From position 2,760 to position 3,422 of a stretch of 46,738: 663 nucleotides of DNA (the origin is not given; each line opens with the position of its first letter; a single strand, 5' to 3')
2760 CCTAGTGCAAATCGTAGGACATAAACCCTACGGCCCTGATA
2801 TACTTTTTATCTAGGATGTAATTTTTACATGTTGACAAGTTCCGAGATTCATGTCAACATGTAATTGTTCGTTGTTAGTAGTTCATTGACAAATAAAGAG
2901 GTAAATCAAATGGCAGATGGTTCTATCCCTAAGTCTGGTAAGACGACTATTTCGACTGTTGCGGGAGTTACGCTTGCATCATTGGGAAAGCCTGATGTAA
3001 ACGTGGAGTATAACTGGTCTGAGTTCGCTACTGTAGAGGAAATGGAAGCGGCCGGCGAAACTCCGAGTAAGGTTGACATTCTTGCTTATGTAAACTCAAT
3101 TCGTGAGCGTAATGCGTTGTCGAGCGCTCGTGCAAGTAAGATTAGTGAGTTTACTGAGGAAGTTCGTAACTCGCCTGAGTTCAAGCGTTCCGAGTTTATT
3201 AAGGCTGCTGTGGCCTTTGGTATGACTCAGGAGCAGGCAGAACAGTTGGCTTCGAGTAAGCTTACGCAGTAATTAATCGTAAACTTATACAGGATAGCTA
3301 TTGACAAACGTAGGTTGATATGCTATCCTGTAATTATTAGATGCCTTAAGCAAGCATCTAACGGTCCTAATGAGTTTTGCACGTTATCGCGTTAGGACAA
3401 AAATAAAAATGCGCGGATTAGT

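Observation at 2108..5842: GC-rich 3.7-kb control island between the two gene arms, mostly without conventional genes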

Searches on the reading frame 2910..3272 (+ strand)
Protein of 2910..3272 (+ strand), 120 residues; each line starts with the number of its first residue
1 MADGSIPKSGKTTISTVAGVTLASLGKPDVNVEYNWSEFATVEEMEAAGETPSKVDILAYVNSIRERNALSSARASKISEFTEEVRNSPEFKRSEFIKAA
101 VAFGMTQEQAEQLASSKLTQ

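Call 13: search_protein_families(library=pfam, proteins=[window:2910-3272:+], max_evalue=1)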
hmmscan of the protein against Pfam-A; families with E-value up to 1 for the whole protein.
window:2910-3272:+ (120 aa): 1 family
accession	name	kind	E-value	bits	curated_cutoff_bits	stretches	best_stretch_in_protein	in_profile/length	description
PF19759.4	DUF6246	-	0.0012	19.1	27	1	82-117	127-163/185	Family of unknown function (DUF6246)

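Call 15: find_related_loci(query=window:2910-3272:+, collection=viral_contigs, flank=6000)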
Query window:2910-3272:+ (120 aa) in viral_contigs; peptide patterns used: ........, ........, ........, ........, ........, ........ (x = any residue, [..] = any of these).
52 stretches matched a pattern; 3 encode a relative of the query (tblastn E <= 1e-3); 3 distinct loci.
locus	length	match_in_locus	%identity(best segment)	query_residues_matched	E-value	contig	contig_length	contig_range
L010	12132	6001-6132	41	40-85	7e-5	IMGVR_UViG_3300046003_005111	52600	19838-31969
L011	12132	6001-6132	41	40-85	7e-5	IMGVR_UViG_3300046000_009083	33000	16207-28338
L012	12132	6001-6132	41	40-85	7e-5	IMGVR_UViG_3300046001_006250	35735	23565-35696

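Call 21: find_encoding_contigs(protein=window:2910-3272:+, flank=10000, max_places=10)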
Protein window:2910-3272:+ (120 aa): 22 contigs read that carry it; 4 places shown.
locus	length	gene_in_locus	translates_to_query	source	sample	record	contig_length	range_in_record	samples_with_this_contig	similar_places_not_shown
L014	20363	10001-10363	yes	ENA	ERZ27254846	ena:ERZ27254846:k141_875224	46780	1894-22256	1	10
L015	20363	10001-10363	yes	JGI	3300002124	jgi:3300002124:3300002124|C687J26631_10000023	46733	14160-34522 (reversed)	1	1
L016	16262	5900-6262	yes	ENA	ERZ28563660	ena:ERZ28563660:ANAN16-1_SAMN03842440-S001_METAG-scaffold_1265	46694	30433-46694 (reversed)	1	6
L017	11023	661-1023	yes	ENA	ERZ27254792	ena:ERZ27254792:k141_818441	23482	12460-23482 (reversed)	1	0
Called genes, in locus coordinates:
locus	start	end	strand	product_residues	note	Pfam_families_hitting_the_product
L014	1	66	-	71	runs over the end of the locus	-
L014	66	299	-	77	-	-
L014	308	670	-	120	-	PF24746:DUF7694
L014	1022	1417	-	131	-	-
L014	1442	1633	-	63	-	-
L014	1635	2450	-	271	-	PF13479:AAA_24 (weak)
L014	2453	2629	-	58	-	-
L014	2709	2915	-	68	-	-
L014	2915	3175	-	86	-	-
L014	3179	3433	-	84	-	-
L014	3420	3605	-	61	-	-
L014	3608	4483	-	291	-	-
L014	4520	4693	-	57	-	-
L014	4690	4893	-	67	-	-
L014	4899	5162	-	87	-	PF24043:DUF7352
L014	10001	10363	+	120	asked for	-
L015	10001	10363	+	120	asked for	-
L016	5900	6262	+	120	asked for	-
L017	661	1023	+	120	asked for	-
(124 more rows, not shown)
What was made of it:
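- About 27 index blocks carry 20-50-kb contigs with the island protein (call 21).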

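Call 22: find_homologous_proteins(query=window:2910-3269:+, max_evalue=0.001)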
Query window:2910-3269:+ (120 aa): 5 proteins with E <= 0.001 among 14 candidates.
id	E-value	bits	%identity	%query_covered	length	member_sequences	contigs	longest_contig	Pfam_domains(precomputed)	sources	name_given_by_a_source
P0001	1.1e-67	242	100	100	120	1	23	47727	-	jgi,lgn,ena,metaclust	metaclust:\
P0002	6.8e-45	169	74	96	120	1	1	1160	-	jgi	-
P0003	3.4e-30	122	58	98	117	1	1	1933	-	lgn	-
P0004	1.2e-27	114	56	93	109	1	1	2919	-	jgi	jgi:hypothetical protein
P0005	2.2e-24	103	51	94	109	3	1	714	-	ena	-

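Call 24: find_encoding_contigs(protein=P0002, flank=10000)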
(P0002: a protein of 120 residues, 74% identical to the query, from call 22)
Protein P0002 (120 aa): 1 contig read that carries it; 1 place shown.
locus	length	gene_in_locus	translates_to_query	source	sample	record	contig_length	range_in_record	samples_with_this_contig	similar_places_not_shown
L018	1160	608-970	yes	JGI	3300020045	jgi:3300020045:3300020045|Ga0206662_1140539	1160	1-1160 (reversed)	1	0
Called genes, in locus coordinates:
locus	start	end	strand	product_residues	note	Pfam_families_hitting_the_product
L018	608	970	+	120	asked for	-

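Call 25: find_encoding_contigs(protein=P0004, flank=10000)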
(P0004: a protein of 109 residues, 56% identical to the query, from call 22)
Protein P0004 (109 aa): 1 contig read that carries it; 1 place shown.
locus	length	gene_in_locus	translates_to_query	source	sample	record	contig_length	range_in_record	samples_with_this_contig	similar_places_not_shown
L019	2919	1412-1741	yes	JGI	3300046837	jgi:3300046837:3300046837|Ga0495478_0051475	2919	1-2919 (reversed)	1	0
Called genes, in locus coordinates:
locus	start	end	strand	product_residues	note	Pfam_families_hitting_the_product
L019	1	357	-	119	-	?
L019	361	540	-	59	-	-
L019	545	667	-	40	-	-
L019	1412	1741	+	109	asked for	-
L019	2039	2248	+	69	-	-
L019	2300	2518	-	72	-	-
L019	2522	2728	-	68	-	-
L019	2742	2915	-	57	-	-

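Call 26: find_encoding_contigs(protein=P0003, flank=10000)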
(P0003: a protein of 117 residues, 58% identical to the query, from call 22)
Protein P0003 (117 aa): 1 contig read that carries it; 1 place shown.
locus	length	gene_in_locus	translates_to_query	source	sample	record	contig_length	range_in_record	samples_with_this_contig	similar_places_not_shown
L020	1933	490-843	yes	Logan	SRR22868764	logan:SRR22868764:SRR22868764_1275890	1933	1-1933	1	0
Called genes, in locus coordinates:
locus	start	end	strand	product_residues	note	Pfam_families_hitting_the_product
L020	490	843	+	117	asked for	-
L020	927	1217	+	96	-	-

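Call 27: find_encoding_contigs(protein=P0005, flank=10000)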
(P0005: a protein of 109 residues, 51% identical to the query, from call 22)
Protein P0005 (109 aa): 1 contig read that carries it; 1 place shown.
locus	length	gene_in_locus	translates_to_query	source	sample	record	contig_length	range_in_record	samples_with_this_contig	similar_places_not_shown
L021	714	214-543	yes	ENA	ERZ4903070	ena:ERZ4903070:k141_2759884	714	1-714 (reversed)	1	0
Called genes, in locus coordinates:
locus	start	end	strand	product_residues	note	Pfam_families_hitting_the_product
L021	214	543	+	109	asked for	-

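Call 58: find_related_loci(query=A5, collection=metagenome_contigs, flank=7000)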
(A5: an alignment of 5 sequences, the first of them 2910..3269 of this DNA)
Query A5 (120 aa) in metagenome_contigs; peptide patterns used: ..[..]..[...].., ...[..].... (x = any residue, [..] = any of these).
350 stretches matched a pattern, but none encodes a relative of the query by tblastn (E <= 1e-3).

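Call 59: find_related_loci(query=A5, collection=viral_contigs, flank=7000)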
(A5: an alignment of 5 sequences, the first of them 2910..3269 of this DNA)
Query A5 (120 aa) in viral_contigs; peptide patterns used: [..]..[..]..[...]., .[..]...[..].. (x = any residue, [..] = any of these).
41 stretches matched a pattern, but none encodes a relative of the query by tblastn (E <= 1e-3).
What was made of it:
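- Tried and rejected: The g120 alignment found nothing in JGI metagenome contigs or IMG/VR (calls 58, 59).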

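Call 75: predict_structure(alignment_id=A5)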
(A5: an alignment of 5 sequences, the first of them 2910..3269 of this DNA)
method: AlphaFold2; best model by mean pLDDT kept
length: 120 residues; sequences in the alignment: 5
mean_pLDDT: 87.8   pTM: 0.46
mean pLDDT of the five models: 87.8, 82.7, 82.0, 79.7, 78.7
residues with pLDDT >= 90: 55; 70-90: 59; 50-70: 4; < 50: 2
segments of 3 or more residues with pLDDT < 50: none
pLDDT, mean of each block of 10 residues (from residue 1): 79 93 93 93 88 91 94 88 84 88 89 74
secondary structure, 60 per line:
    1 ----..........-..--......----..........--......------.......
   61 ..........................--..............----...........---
elements in order: E5-14 H22-25 E30-39 H42-47 H54-86 H89-102 H107-117

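Call 79: fold_search(model_id=the predicted structure, library=pdb)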
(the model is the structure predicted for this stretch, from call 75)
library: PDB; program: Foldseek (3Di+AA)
matches with E <= 10: 56; with E <= 0.001: 0
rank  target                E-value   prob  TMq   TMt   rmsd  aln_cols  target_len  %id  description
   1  8x15_W                1.0e+00  0.33  0.27  0.18  13.9        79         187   16  Structure of nucleosome-bound SRCAP-C in the apo state (released 2024-03-06)
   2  1pya_B                2.0e+00  0.12  0.23  0.12  18.0        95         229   13  REFINED STRUCTURE OF THE PYRUVOYL-DEPENDENT HISTIDINE DECARBOXYLASE FROM LACTOBACILLUS 30A (released 1994-01-31)
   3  9dxd_A                2.0e+00  0.06  0.20  0.07  17.3       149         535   11  attLmm bound serine integrase and RDF complex in the pre-rotation state (released 2026-01-21)
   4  1i0a_C                4.3e+00  0.54  0.23  0.06   1.3        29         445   24  CRYSTAL STRUCTURE OF WILD TYPE TURKEY DELTA 1 CRYSTALLIN (EYE LENS PROTEIN) (released 2001-04-21)
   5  5uau_E                4.3e+00  0.08  0.21  0.10  15.2        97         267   12  Structure of human PYCR-1 complexed with proline (released 2017-03-15)
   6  2izz_E                4.6e+00  0.06  0.21  0.09  15.5       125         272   10  Crystal structure of human pyrroline-5-carboxylate reductase (released 2006-08-01)
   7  9rzz_B                5.0e+00  0.08  0.21  0.09  15.1        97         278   12  PYCR1 in complex with pyrrolidine-1-sulfonic acid. (released 2025-10-15)
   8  6rb9_A                5.3e+00  0.10  0.16  0.08   4.9        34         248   12  The pore structure of Clostridium perfringens epsilon toxin (released 2019-06-19)
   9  1aip_C                5.7e+00  0.35  0.24  0.15   2.9        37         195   35  EF-TU EF-TS COMPLEX FROM THERMUS THERMOPHILUS (released 1997-10-22)
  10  2izz_B                5.7e+00  0.07  0.21  0.09  15.1        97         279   12  Crystal structure of human pyrroline-5-carboxylate reductase (released 2006-08-01)
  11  1wp1_A                5.7e+00  0.02  0.16  0.07  25.5       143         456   12  Crystal structure of the drug-discharge outer membrane protein, OprM (released 2004-11-02)
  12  1tfe                  6.0e+00  0.47  0.24  0.20   1.0        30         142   37  DIMERIZATION DOMAIN OF EF-TS FROM T. THERMOPHILUS (released 1996-11-08)
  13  3vay_A                6.0e+00  0.23  0.28  0.15  10.0        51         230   20  Crystal structure of 2-Haloacid Dehalogenase from Pseudomonas syringae pv. Tomato DC3000 (released 2013-01-02)
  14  3wev_A                6.0e+00  0.11  0.18  0.04   5.2        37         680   16  Crystal structure of the Schiff base intermediate of L-Lys epsilon-oxidase from Marinomonas mediterranea with L-Lys (released 2013-09-04)
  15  2izz_A                6.0e+00  0.07  0.21  0.09  15.2        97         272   12  Crystal structure of human pyrroline-5-carboxylate reductase (released 2006-08-01)
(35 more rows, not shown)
